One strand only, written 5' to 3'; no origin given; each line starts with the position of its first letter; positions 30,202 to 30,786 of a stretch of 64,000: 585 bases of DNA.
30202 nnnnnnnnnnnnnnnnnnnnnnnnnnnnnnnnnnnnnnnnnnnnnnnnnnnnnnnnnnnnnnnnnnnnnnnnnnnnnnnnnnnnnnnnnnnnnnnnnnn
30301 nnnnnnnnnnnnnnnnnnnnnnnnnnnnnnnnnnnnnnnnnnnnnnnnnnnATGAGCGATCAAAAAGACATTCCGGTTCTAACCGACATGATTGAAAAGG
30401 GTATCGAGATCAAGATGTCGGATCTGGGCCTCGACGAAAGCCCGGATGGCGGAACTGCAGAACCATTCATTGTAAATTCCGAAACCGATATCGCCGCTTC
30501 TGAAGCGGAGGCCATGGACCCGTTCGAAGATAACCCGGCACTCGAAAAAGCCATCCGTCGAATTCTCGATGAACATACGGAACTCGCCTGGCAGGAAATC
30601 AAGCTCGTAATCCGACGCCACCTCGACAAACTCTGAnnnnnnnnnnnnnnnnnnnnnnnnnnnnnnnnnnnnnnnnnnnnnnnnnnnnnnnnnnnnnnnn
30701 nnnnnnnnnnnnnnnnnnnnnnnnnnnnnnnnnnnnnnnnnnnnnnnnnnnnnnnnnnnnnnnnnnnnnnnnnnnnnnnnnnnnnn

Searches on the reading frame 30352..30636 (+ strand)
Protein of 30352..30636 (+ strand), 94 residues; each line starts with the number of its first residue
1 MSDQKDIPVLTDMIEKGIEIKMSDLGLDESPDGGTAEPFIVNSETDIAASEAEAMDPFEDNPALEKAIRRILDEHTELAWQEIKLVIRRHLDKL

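Call 17: find_encoding_contigs(protein=window:30352-30636:+, flank=3000, max_places=10)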
Protein window:30352-30636:+ (94 aa): no gene with exactly this product is on record in the collection.

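Call 56: search_protein_families(library=pfam, proteins=[window:30352-30636:+])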
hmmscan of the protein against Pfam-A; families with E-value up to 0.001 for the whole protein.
window:30352-30636:+ (94 aa): 0 families

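Call 64: find_homologous_proteins(query=window:30352-30636:+, max_evalue=0.00001)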
Query window:30352-30636:+ (94 aa): 322 proteins with E <= 0.00001 among 322 candidates; the best 120 are listed.
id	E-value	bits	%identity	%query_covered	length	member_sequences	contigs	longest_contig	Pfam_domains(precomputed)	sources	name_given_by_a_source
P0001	1.7e-49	184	94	100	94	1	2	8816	-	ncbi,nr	ncbi:MAG: hypothetical protein KJN95_06415 [Gammaproteobacteria bacterium]|nr:hypothetical protein [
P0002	9.7e-49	181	93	100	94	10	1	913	-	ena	-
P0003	3.2e-42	160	83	100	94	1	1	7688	-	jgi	jgi:hypothetical protein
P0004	7.1e-42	159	84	99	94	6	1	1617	-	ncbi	-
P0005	1.1e-41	159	82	100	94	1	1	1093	-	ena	-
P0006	1.3e-41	158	82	100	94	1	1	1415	-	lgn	-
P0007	1.8e-39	152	80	100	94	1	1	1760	-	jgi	jgi:hypothetical protein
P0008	3.6e-39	151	78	99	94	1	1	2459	-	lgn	-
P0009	1.2e-38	149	76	99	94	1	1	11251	-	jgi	-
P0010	1.5e-38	149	76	99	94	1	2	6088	-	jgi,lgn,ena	jgi:hypothetical protein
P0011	2.8e-38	148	78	99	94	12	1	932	-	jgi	-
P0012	3.0e-38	148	76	99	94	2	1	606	-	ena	-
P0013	3.2e-38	148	80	99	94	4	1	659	-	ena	-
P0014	4.8e-38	147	76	99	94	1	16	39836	-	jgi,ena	jgi:hypothetical protein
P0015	6.3e-38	147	77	99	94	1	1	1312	-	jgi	jgi:hypothetical protein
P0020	2.8e-34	135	73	99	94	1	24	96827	-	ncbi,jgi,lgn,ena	jgi:hypothetical protein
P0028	6.7e-27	111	62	99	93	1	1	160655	-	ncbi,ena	-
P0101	4.5e-22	96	57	99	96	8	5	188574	-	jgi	jgi:hypothetical protein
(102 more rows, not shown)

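Call 65: find_encoding_contigs(protein=P0001, flank=1500, max_places=2)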
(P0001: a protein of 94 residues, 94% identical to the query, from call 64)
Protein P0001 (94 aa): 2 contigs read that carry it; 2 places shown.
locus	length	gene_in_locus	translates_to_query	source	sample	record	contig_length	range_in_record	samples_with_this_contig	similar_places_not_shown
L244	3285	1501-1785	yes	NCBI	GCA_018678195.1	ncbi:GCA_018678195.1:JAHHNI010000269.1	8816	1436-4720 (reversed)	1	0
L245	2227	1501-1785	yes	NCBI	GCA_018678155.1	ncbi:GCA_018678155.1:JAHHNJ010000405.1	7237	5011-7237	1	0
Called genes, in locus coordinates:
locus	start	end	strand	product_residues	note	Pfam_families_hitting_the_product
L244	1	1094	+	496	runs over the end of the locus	PF02789:Peptidase_M17_N, PF00883:Peptidase_M17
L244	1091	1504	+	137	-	PF04364:DNA_pol3_chi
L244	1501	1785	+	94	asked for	-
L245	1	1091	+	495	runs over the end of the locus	PF02789:Peptidase_M17_N, PF00883:Peptidase_M17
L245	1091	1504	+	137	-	PF04364:DNA_pol3_chi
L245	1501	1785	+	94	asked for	-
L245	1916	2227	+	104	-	?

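Call 66: find_encoding_contigs(protein=P0014, flank=1500, max_places=3)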
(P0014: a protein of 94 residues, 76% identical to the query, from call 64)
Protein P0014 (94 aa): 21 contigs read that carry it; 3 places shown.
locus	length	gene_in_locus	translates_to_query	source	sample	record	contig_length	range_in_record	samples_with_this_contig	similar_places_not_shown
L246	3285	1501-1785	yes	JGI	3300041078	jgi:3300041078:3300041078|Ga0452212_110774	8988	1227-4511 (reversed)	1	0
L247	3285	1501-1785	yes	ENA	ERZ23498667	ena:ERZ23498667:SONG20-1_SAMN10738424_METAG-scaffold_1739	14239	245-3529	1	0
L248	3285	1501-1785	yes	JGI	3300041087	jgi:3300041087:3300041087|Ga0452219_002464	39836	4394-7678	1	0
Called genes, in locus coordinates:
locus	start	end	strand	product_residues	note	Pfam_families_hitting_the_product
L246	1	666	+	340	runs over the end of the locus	PF02789:Peptidase_M17_N, PF00883:Peptidase_M17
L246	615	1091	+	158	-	PF00883:Peptidase_M17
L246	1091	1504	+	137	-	PF04364:DNA_pol3_chi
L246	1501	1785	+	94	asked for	-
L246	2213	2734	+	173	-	PF00133:tRNA-synt_1, PF09334:tRNA-synt_1g (weak)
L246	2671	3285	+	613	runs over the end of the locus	?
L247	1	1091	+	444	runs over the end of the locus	?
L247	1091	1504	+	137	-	PF04364:DNA_pol3_chi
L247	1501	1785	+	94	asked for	-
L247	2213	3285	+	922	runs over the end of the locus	PF00133:tRNA-synt_1, PF09334:tRNA-synt_1g (weak), PF13603:tRNA-synt_1_2, PF08264:Anticodon_1, PF10458:Val_tRNA-synt_C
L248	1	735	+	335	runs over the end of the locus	PF02789:Peptidase_M17_N, PF00883:Peptidase_M17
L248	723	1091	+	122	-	PF00883:Peptidase_M17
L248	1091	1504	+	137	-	PF04364:DNA_pol3_chi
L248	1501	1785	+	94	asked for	-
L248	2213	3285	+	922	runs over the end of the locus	PF00133:tRNA-synt_1, PF09334:tRNA-synt_1g (weak), PF13603:tRNA-synt_1_2, PF08264:Anticodon_1, PF10458:Val_tRNA-synt_C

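Call 67: find_encoding_contigs(protein=P0020, flank=1500, max_places=3)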
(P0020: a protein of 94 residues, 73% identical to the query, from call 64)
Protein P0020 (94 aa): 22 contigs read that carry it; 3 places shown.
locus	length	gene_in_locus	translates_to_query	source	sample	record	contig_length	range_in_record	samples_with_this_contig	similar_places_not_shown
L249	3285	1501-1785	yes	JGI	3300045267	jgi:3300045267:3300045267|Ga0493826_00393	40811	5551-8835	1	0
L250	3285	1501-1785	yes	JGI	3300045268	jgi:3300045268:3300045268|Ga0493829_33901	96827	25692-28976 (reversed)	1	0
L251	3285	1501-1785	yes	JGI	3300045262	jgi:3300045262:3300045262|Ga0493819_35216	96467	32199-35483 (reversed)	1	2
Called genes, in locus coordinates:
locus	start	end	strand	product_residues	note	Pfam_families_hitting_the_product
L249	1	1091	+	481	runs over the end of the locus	PF02789:Peptidase_M17_N, PF00883:Peptidase_M17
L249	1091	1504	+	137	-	PF04364:DNA_pol3_chi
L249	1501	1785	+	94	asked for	-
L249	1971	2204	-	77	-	-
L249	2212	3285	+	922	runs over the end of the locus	PF00133:tRNA-synt_1, PF09334:tRNA-synt_1g (weak), PF13603:tRNA-synt_1_2 (weak), PF08264:Anticodon_1, PF10458:Val_tRNA-synt_C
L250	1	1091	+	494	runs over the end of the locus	PF02789:Peptidase_M17_N, PF00883:Peptidase_M17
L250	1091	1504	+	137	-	PF04364:DNA_pol3_chi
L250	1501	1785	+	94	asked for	-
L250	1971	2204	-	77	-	-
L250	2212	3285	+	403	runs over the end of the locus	PF00133:tRNA-synt_1, PF09334:tRNA-synt_1g (weak), PF13603:tRNA-synt_1_2 (weak)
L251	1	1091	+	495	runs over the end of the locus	PF02789:Peptidase_M17_N, PF00883:Peptidase_M17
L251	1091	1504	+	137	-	PF04364:DNA_pol3_chi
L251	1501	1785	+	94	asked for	-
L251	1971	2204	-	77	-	-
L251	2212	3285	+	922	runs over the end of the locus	PF00133:tRNA-synt_1, PF09334:tRNA-synt_1g (weak), PF13603:tRNA-synt_1_2 (weak), PF08264:Anticodon_1, PF10458:Val_tRNA-synt_C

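Call 68: find_encoding_contigs(protein=P0028, flank=1500, max_places=2)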
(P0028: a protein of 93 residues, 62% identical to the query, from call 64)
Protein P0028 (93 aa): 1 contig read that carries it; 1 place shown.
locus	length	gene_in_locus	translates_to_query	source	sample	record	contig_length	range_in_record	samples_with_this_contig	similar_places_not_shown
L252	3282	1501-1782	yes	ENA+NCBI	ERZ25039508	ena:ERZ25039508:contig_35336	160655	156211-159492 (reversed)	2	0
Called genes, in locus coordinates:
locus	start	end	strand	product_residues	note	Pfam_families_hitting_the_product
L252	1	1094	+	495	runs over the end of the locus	PF02789:Peptidase_M17_N, PF00883:Peptidase_M17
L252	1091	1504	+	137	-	PF04364:DNA_pol3_chi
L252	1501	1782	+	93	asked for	-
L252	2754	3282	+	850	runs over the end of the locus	PF00133:tRNA-synt_1, PF09334:tRNA-synt_1g (faint), PF13603:tRNA-synt_1_2 (weak), PF08264:Anticodon_1, PF10458:Val_tRNA-synt_C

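Call 69: find_encoding_contigs(protein=P0101, flank=1500, max_places=2)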
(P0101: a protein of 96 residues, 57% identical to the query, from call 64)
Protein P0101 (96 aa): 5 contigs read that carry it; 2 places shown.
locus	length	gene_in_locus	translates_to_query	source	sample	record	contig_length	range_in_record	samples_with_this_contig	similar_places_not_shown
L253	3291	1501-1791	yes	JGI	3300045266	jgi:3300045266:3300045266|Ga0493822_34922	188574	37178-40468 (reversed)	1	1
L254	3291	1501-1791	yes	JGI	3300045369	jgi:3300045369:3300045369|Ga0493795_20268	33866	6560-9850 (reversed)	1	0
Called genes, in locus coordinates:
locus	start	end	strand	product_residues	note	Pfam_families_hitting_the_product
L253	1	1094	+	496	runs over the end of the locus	PF02789:Peptidase_M17_N, PF00883:Peptidase_M17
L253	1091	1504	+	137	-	PF04364:DNA_pol3_chi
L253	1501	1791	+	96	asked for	-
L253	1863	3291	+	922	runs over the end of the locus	PF00133:tRNA-synt_1, PF09334:tRNA-synt_1g (weak), PF13603:tRNA-synt_1_2 (weak), PF08264:Anticodon_1, PF10458:Val_tRNA-synt_C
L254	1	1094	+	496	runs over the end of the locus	PF02789:Peptidase_M17_N, PF00883:Peptidase_M17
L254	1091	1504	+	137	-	PF04364:DNA_pol3_chi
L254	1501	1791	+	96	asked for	-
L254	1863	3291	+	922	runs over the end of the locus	PF00133:tRNA-synt_1, PF09334:tRNA-synt_1g (weak), PF13603:tRNA-synt_1_2 (weak), PF08264:Anticodon_1, PF10458:Val_tRNA-synt_C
